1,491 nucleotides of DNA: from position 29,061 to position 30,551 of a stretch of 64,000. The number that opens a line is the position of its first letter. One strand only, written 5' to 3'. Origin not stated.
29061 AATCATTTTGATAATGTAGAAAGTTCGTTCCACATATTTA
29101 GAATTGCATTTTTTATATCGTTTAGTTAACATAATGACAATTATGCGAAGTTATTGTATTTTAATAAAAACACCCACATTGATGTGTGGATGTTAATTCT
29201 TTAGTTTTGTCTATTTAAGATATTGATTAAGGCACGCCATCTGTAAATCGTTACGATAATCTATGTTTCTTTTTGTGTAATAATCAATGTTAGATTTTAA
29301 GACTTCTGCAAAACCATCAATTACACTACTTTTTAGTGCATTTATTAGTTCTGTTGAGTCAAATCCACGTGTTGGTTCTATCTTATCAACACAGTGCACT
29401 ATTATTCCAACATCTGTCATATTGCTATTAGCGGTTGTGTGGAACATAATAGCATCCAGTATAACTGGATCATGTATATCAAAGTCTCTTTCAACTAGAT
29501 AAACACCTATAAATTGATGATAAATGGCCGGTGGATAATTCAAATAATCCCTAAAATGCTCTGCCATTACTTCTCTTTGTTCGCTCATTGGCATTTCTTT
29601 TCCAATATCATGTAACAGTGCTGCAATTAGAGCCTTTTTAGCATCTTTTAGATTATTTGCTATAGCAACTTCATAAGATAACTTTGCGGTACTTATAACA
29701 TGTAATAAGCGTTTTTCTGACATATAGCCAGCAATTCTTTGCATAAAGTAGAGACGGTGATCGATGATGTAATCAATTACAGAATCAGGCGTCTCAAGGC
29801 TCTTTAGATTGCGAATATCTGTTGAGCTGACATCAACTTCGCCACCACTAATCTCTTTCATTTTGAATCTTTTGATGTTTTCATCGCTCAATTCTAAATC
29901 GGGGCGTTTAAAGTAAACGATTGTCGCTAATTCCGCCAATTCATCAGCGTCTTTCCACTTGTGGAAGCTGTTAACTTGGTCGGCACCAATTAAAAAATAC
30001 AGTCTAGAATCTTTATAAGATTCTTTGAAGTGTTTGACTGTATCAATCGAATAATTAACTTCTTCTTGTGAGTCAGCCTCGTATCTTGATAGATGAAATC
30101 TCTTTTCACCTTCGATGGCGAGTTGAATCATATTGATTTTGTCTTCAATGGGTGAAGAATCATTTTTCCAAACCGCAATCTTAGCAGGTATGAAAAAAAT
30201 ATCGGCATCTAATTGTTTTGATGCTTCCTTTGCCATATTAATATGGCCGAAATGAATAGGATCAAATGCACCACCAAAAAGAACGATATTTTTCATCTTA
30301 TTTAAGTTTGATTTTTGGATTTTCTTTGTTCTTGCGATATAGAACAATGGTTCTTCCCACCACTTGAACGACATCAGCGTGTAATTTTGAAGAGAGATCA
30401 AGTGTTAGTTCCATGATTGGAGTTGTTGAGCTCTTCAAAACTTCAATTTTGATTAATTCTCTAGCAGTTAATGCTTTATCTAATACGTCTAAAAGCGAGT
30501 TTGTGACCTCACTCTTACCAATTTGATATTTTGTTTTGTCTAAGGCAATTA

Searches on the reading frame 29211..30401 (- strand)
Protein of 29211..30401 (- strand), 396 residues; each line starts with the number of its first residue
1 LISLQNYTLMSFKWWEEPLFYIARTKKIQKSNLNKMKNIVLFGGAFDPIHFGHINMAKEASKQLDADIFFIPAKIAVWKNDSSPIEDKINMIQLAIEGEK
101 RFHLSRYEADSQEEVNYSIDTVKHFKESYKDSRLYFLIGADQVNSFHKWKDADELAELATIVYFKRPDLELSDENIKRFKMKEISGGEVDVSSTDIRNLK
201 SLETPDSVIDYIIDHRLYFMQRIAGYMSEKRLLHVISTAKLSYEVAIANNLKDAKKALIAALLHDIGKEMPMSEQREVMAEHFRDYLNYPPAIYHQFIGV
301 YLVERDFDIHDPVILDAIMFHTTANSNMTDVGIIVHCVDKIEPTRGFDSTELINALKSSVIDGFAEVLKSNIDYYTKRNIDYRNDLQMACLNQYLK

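Call 17: search_protein_families(library=ncbifam, proteins=[window:29211-30401:-], max_evalue=0.00001)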
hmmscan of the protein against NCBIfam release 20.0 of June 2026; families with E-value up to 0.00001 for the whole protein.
window:29211-30401:- (396 aa): 15 families
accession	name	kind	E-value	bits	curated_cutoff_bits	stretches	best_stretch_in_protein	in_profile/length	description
NF005519.0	PRK07152.1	equivalog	2.5e-91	306.3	315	1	37-382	1-348/361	nicotinate-nucleotide adenylyltransferase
TIGR00482.1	TIGR00482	equivalog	4.4e-43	147.6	112.45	1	41-218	1-194/194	nicotinate (nicotinamide) nucleotide adenylyltransferase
NF000840.1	PRK00071.1-3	equivalog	1.6e-41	142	150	1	34-218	3-198/201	nicotinate-nucleotide adenylyltransferase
NF000841.0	PRK00071.1-4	equivalog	1.2e-33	116.6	197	1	34-218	4-192/194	nicotinate-nucleotide adenylyltransferase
NF000839.0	PRK00071.1-1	equivalog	3.4e-27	95.8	187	1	37-172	6-143/219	nicotinate-nucleotide adenylyltransferase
TIGR00488.1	TIGR00488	equivalog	4.5e-26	91.8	70.15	1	227-377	5-158/173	bis(5'-nucleosyl)-tetraphosphatase (symmetrical) YqeK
NF005410.0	PRK06973.1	equivalog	7.1e-24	84.4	214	1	26-173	11-163/243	nicotinate-nucleotide adenylyltransferase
NF000843.0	PRK00071.2-2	equivalog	4.7e-18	65.5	240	1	30-171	5-146/212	nicotinate-nucleotide adenylyltransferase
NF000842.0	PRK00071.2-1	equivalog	6.3e-17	61.8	167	1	36-221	1-187/191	nicotinate-nucleotide adenylyltransferase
NF000845.0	PRK00071.2-4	equivalog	6.9e-16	58.2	210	1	35-172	6-143/197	nicotinate-nucleotide adenylyltransferase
NF000846.0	PRK00071.2-5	equivalog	6.5e-12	45.4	329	1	38-170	20-152/210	nicotinate-nucleotide adenylyltransferase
NF006479.0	PRK08887.1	equivalog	1.3e-10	41.4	164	1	36-161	1-128/174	nicotinate-nicotinamide nucleotide adenylyltransferase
TIGR00125.1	cyt_tran_rel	domain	5.8e-09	36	27.7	1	39-89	1-50/65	adenylyltransferase/cytidyltransferase family protein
TIGR01510.1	coaD_prev_kdtB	equivalog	7.3e-06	26.1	103.3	0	40-97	2-57/155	pantetheine-phosphate adenylyltransferase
TIGR00277.1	HDIG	domain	8.3e-06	25.6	27.6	0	230-282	4-57/84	HDIG domain-containing metalloprotein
